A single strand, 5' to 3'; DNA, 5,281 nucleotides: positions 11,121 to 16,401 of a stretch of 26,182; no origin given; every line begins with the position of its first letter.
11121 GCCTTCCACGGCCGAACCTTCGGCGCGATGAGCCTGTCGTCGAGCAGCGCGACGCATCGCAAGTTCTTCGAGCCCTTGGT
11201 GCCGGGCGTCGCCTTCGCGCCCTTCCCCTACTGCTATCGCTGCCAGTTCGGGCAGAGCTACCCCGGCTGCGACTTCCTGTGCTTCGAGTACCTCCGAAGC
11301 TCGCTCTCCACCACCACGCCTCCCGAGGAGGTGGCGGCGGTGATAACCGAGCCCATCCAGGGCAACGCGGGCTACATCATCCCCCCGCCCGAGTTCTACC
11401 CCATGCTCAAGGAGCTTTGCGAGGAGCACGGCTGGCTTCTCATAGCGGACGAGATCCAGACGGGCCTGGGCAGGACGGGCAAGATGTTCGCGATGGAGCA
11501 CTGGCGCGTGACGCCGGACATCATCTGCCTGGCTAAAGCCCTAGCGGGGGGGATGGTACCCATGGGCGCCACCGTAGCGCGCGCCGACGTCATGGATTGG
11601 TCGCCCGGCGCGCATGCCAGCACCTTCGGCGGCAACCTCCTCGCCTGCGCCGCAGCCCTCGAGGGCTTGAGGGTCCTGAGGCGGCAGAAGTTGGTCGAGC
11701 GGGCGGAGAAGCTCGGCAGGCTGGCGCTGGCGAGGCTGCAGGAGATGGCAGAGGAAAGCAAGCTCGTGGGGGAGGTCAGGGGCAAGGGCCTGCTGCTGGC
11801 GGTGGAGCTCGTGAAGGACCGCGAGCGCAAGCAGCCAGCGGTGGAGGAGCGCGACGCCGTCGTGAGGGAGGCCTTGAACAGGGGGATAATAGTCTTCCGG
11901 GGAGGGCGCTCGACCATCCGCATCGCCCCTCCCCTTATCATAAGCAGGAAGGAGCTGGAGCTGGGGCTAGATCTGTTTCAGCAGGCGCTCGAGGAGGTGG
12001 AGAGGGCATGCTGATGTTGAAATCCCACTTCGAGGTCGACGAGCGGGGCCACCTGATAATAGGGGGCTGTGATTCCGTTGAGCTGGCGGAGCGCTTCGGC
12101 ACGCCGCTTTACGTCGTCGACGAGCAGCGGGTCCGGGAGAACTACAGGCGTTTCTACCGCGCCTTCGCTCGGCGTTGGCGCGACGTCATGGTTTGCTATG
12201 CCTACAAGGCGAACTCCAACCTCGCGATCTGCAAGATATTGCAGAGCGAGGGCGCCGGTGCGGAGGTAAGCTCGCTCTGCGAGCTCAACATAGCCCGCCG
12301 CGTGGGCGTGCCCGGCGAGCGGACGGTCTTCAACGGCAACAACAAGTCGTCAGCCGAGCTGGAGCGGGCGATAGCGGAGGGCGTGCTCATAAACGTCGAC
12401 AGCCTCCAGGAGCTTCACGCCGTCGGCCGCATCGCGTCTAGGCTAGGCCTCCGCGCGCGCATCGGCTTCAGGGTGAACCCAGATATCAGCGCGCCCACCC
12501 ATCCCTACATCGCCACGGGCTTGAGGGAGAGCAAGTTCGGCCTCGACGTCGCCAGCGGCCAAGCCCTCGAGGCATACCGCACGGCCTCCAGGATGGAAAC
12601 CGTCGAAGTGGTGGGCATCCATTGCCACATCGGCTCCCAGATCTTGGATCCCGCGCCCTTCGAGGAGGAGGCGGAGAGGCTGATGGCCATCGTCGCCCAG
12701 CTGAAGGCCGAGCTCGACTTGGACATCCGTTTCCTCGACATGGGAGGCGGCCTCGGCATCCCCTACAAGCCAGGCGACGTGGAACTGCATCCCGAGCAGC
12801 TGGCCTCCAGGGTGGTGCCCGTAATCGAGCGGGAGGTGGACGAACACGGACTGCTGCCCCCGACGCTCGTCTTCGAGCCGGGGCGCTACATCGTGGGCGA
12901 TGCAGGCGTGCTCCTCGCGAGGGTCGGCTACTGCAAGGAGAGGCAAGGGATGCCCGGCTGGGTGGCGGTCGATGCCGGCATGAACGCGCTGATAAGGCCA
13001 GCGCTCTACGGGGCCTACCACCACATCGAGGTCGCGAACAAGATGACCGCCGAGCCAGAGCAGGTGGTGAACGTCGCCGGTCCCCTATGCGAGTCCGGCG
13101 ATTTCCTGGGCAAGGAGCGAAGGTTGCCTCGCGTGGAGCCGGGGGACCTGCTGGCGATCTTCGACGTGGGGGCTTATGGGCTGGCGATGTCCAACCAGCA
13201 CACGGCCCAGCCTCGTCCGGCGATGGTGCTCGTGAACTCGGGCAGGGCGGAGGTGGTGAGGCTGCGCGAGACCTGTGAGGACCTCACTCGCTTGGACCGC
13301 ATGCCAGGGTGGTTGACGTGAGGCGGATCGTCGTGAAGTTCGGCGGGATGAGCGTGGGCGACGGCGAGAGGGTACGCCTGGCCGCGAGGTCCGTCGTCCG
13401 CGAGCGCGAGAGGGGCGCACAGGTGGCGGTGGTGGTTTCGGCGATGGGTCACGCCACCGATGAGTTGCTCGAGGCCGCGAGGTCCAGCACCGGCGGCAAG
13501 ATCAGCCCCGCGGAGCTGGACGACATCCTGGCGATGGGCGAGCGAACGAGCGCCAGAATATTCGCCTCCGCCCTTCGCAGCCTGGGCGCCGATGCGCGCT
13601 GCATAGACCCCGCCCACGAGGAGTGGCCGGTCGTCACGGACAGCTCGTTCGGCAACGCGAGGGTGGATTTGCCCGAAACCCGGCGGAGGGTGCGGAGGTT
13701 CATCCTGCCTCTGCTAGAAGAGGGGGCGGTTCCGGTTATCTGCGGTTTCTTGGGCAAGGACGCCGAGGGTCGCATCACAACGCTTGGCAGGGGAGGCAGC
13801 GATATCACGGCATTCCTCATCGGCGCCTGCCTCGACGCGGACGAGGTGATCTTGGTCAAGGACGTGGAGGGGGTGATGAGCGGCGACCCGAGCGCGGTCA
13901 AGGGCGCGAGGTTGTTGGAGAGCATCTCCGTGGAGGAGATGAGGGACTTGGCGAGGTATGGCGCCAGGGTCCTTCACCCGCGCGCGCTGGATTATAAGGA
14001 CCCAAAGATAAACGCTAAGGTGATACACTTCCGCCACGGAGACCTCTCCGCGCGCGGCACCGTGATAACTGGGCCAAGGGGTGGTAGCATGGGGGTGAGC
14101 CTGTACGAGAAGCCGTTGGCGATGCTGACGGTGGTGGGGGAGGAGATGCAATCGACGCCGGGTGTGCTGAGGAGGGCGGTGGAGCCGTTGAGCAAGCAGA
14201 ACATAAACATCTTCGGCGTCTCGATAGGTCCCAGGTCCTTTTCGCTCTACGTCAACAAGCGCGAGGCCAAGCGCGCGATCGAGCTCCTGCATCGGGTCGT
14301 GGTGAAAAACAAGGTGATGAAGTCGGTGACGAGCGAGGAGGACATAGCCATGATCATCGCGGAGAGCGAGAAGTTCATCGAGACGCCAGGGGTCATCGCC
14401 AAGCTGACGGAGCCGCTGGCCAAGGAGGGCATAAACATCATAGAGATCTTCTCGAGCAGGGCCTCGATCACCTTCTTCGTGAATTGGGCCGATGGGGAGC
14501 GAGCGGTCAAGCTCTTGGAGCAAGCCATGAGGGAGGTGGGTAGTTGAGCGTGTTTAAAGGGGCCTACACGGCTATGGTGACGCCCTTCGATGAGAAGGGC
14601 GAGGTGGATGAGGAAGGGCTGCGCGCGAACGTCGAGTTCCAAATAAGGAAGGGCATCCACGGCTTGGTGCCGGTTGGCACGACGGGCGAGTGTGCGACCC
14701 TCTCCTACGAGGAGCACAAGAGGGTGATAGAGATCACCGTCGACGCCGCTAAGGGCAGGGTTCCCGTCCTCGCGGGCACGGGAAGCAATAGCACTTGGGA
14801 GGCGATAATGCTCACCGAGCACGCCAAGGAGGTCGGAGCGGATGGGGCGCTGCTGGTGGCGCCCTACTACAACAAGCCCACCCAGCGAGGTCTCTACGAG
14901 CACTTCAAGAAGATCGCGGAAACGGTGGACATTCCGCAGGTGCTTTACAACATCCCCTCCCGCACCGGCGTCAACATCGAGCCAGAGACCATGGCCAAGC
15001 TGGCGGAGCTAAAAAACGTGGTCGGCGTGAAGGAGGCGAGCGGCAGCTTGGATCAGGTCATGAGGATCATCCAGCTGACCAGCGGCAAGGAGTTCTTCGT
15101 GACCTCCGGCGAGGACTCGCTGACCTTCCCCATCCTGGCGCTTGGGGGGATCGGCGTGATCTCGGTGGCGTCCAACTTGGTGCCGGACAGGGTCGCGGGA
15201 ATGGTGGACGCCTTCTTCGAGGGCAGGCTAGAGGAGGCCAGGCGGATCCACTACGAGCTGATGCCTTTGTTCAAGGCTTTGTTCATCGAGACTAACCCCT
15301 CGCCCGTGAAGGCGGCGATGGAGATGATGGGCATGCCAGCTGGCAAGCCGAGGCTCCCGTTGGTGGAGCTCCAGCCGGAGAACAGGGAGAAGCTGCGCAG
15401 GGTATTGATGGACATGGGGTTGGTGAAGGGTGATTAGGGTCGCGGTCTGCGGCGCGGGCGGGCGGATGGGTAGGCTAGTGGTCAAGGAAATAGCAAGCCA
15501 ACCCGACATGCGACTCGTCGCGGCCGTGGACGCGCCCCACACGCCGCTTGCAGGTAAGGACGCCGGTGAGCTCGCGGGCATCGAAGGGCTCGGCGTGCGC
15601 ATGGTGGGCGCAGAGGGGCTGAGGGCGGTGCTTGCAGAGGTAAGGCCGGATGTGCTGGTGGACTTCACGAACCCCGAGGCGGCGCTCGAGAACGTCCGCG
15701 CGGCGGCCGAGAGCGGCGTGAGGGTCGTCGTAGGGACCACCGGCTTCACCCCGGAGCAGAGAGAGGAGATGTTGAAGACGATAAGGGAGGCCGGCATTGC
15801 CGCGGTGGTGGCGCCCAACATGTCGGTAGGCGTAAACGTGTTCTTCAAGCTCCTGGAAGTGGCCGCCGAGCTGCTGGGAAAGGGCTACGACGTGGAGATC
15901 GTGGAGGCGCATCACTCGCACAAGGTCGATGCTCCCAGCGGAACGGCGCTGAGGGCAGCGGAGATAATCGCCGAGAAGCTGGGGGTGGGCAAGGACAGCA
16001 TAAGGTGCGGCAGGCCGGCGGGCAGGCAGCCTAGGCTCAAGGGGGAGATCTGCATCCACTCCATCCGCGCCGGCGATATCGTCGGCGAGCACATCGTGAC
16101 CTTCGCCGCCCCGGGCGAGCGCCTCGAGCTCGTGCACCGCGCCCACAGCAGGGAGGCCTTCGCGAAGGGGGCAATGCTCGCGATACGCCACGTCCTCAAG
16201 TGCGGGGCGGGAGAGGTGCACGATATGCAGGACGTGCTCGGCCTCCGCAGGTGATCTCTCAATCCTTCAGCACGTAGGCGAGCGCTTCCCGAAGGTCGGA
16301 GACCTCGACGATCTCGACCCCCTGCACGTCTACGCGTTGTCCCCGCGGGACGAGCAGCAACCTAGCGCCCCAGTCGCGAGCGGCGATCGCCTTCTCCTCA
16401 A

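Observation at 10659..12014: Class III aminotransferase leading an incomplete DAP operon: candidate new diaminopimelate aminotransferase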

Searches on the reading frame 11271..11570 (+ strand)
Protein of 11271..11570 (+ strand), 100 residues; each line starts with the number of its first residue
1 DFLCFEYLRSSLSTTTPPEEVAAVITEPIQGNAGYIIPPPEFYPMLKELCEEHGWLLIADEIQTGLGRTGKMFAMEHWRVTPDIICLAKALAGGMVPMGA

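Call 57: search_solved_structures(query=window:11271-11570:+, max_evalue=1e-10, show_alignments=5)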
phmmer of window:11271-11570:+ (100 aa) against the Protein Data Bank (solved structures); distinct sequences matched with E-value up to 1e-10: 164 (the best 60 are shown).
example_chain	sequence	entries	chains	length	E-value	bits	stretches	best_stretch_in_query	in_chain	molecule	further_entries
4uox_A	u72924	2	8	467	9.8e-31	109.4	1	6-100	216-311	PUTRESCINE AMINOTRANSFERASE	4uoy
8cpl_A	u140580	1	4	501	1.1e-30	109.2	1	6-100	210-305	Putrescine aminotransferase,Immunoglobulin G-binding protein A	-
5h7d_A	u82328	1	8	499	1.1e-30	109.2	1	6-100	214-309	Putrescine aminotransferase,Immunoglobulin G-binding protein A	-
5x3f_A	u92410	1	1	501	1.1e-30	109.2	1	6-100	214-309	Putrescine aminotransferase,Immunoglobulin G-binding protein A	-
8r2p_A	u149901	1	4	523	1.2e-30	109.1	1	6-100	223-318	Putrescine aminotransferase,Immunoglobulin G-binding protein A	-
2eo5_A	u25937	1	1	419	3.6e-29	104.3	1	15-100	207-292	419aa long hypothetical aminotransferase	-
6wj8_A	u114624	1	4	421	6.8e-29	103.4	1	15-96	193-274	4-aminobutyrate aminotransferase PuuE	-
7vno_A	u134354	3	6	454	6.2e-28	100.3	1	15-100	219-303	454aa long hypothetical 4-aminobutyrate aminotransferase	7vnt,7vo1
9wqz_A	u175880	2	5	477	3.2e-26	94.8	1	12-96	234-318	Alanine/serine racemase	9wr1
5lh9_A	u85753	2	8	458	3.5e-26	94.7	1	18-100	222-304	OMEGA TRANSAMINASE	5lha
6s54_A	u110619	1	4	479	1.6e-25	92.6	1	4-100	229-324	Aspartate aminotransferase family protein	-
6wop_A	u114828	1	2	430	1.8e-24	89.2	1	10-96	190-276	4-aminobutyrate transaminase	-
9wrf_A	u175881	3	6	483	2.3e-24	88.9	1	19-97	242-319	Broad substrate specificity amino-acid racemase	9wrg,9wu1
7jh3_A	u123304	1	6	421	4.5e-24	87.9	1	18-97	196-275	4-aminobutyrate aminotransferase PuuE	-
1szk_A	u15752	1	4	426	7.1e-24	87.3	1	15-96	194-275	4-aminobutyrate aminotransferase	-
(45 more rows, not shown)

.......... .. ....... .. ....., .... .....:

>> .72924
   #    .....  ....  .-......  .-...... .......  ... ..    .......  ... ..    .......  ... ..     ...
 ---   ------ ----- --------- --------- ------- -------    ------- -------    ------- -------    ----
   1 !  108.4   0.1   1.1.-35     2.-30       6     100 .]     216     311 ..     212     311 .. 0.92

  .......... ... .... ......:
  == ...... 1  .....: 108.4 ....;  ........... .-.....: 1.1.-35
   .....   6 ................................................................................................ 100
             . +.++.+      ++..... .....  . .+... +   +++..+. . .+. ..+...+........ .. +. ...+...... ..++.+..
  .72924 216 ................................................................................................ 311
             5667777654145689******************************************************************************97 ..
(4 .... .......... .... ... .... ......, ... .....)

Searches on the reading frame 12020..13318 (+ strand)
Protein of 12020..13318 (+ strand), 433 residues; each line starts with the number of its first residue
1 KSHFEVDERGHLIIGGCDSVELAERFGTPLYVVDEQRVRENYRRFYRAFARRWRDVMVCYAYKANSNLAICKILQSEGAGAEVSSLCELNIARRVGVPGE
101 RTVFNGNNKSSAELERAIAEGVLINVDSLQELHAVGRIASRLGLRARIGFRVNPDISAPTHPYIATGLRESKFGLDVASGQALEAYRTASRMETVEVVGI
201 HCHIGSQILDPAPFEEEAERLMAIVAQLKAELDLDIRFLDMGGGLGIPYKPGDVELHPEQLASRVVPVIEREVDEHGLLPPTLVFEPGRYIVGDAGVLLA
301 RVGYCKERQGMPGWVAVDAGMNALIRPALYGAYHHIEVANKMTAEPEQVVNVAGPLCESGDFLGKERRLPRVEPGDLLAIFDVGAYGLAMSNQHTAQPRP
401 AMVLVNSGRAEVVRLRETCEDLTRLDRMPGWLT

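Call 5: search_protein_families(library=ncbifam, proteins=[window:12020-13318:+])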
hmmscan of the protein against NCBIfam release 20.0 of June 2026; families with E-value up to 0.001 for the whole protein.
window:12020-13318:+ (433 aa): 8 families
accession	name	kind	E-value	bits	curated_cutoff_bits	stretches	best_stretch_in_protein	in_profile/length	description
TIGR01048.1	lysA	equivalog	1.6e-151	504.6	297.9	1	6-426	3-416/417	diaminopimelate decarboxylase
NF006515.0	PRK08961.1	equivalog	1.9e-73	247.8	802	1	26-404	501-858/861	bifunctional aspartate kinase/diaminopimelate decarboxylase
NF052544.1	OrLyDeCDokD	equivalog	9.9e-69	232.1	700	1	8-426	22-459/461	ornithine/lysine decarboxylase DokD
TIGR03099.1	dCO2ase_PEP1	hypoth_equivalog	1.6e-63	215.2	478.45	1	9-404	5-397/398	pyridoxal-dependent decarboxylase, exosortase A system-associated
NF041039.1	FslC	exception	5.7e-36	124.2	500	1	21-416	21-415/418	rhizoferrin biosystnesis N-citrylornithine decarboxylase FslC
TIGR01273.1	speA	equivalog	1.1e-23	83.7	624.1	1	63-309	98-355/624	arginine decarboxylase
NF003763.0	PRK05354.1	equivalog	1.5e-22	79.9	369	1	63-308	105-362/636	biosynthetic arginine decarboxylase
TIGR01047.1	nspC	equivalog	1.6e-09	36.7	409.05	1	28-406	3-360/380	carboxynorspermidine decarboxylase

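Call 6: search_protein_families(library=pfam, proteins=[window:12020-13318:+])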
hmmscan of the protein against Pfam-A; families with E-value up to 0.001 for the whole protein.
window:12020-13318:+ (433 aa): 3 families
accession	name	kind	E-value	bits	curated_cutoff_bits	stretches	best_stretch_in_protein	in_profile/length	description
PF02784.22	Orn_Arg_deC_N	-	1.7e-58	198.4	23.4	1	37-293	3-247/247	Pyridoxal-dependent decarboxylase, pyridoxal binding domain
PF00278.28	Orn_DAP_Arg_deC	-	6.8e-27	94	23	1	63-384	5-95/95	Pyridoxal-dependent decarboxylase, C-terminal sheet domain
PF01168.26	Ala_racemase_N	-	2.5e-08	34.3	24.1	1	33-239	1-191/220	Alanine racemase, N-terminal domain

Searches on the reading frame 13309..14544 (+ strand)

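Call 5: search_protein_families(library=ncbifam, proteins=[window:13309-14544:+])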
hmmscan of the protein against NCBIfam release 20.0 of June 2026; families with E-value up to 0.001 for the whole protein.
window:13309-14544:+ (412 aa): 29 families (the best 25 are shown)
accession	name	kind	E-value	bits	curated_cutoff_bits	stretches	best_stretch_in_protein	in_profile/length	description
NF005159.0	PRK06635.2-3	equivalog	1.7e-154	514.8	379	1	7-407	4-405/406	aspartate kinase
TIGR00656.1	asp_kin_monofn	equivalog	1.4e-115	386.6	402.25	1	7-408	4-405/407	aspartate kinase, monofunctional class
NF005160.0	PRK06635.2-4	equivalog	4.3e-109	364.9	657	1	6-405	2-390/392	aspartate kinase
TIGR00657.1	asp_kinases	subfamily_domain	2.6e-103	346.5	208.7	2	66-407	102-440/442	aspartate kinase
NF004938.0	PRK06291.1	equivalog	3.8e-83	279.7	528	2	65-408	117-462/468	aspartate kinase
NF005154.0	PRK06635.1-2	equivalog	1.7e-70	238.4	376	2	5-229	2-219/407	aspartate kinase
NF005155.0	PRK06635.1-4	equivalog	5.4e-69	233.1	346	1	7-406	4-400/407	aspartate kinase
NF006068.0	PRK08210.1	equivalog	2.4e-66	224.5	474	3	6-254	3-246/405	aspartate kinase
NF005656.0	PRK07431.1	equivalog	2.9e-66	224.3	657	2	7-229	4-220/587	aspartate kinase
NF006959.0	PRK09436.1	equivalog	1.3e-62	212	726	2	65-406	114-458/819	bifunctional aspartate kinase/homoserine dehydrogenase I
NF005153.0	PRK06635.1-1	equivalog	5.6e-60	203.5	585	1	6-406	3-404/421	aspartate kinase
NF005156.0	PRK06635.1-5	equivalog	8.3e-60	202.6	594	2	6-253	3-240/411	aspartate kinase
NF006570.0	PRK09084.1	equivalog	4.4e-56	190.8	455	2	65-407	107-448/452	lysine-sensitive aspartokinase 3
NF006459.0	PRK08841.1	equivalog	1.4e-55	188.9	535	2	7-229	6-220/395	aspartate kinase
NF006234.1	PRK08373.1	subfamily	1.1e-46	159.6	237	2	68-332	97-337/338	aspartate kinase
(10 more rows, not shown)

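Call 6: search_protein_families(library=pfam, proteins=[window:13309-14544:+])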
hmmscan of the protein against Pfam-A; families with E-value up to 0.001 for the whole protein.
window:13309-14544:+ (412 aa): 5 families
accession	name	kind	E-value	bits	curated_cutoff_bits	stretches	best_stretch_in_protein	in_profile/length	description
PF00696.33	AA_kinase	-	9.9e-47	160.1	24.9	1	6-232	2-225/234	Amino acid kinase family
PF13840.12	ACT_7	-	2.2e-23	82.3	27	2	342-404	2-64/65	ACT domain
PF22468.2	ACT_9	-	1.6e-21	76.3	27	2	273-329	1-59/61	ACT domain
PF01842.31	ACT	-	4.7e-11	42.7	27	1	359-405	10-60/66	ACT domain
PF22629.2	ACT_AHAS_ss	-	0.0004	20.9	27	0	283-308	8-33/67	AHAS small subunit-like ACT domain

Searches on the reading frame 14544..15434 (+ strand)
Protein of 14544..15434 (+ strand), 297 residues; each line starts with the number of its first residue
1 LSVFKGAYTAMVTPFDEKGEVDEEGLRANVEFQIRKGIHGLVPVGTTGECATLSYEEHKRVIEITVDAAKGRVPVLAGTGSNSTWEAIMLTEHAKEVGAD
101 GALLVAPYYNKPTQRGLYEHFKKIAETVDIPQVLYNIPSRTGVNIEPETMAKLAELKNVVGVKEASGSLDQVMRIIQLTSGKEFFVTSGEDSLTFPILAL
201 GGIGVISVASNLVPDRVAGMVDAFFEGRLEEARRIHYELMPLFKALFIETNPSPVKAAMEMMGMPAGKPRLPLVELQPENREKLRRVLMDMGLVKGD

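Call 5: search_protein_families(library=ncbifam, proteins=[window:14544-15434:+])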
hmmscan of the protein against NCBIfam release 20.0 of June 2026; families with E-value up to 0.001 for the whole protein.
window:14544-15434:+ (297 aa): 7 families
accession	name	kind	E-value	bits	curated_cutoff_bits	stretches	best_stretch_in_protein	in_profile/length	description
TIGR00674.1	dapA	equivalog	1.5e-116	388.2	206.15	1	7-289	2-284/286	4-hydroxy-tetrahydrodipicolinate synthase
TIGR02313.1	HpaI-NOT-DapA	exception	1.7e-88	296.2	396.7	1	4-294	1-292/294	2,4-dihydroxyhept-2-ene-1,7-dioic acid aldolase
NF003164.0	PRK04147.1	equivalog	6.7e-49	166.8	281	1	4-288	4-287/294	N-acetylneuraminate lyase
NF002958.0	PRK03620.1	subfamily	7.4e-48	162.9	278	1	10-291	17-299/307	5-dehydro-4-deoxyglucarate dehydratase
TIGR03249.1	KdgD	equivalog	3.5e-43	147.8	373.95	1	6-290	11-297/299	5-dehydro-4-deoxyglucarate dehydratase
TIGR00683.1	nanA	equivalog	3.2e-41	141.6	382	1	5-275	2-272/293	N-acetylneuraminate lyase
NF040954.1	Arch_KDGaldase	equivalog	7.1e-35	120.7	390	1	10-288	6-278/288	bifunctional 2-dehydro-3-deoxy-phosphogluconate/2-dehydro-3-deoxy-6-phosphogalactonate aldolase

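Call 6: search_protein_families(library=pfam, proteins=[window:14544-15434:+])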
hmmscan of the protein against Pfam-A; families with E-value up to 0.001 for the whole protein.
window:14544-15434:+ (297 aa): 1 family
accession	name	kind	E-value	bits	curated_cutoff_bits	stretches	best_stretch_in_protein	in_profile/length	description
PF00701.28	DHDPS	-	2.4e-107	358.4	22.1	1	4-288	2-286/289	Dihydrodipicolinate synthetase family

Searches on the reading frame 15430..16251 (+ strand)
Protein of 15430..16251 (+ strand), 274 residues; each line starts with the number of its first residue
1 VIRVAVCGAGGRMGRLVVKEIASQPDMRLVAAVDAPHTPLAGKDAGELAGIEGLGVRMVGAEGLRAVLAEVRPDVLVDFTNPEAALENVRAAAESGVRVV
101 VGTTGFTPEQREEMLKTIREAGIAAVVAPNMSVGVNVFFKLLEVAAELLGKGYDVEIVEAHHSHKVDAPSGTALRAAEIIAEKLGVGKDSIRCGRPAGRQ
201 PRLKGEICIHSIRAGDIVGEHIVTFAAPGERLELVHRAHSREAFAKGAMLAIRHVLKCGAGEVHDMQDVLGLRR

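Call 5: search_protein_families(library=ncbifam, proteins=[window:15430-16251:+])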
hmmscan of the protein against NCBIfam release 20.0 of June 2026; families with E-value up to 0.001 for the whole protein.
window:15430-16251:+ (274 aa): 2 families
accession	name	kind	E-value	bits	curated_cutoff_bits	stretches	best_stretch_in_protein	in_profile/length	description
TIGR00036.1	dapB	equivalog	5.9e-94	314.6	122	1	1-271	1-270/270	4-hydroxy-tetrahydrodipicolinate reductase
TIGR02130.1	dapB_plant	equivalog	1.8e-19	69.8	294.55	1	2-255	1-250/275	dihydrodipicolinate reductase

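Call 6: search_protein_families(library=pfam, proteins=[window:15430-16251:+])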
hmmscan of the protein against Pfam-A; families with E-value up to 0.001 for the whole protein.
window:15430-16251:+ (274 aa): 3 families
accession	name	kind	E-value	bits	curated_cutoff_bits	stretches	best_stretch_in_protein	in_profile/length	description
PF05173.19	DapB_C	-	7.3e-42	142.7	27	1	134-270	1-121/121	Dihydrodipicolinate reductase, C-terminus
PF01113.26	DapB_N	-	2.6e-37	128.1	25.6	1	2-131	1-124/124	Dihydrodipicolinate reductase, N-terminus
PF13380.12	CoA_binding_2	-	2.6e-05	25.1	22.8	1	69-126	50-106/116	CoA binding domain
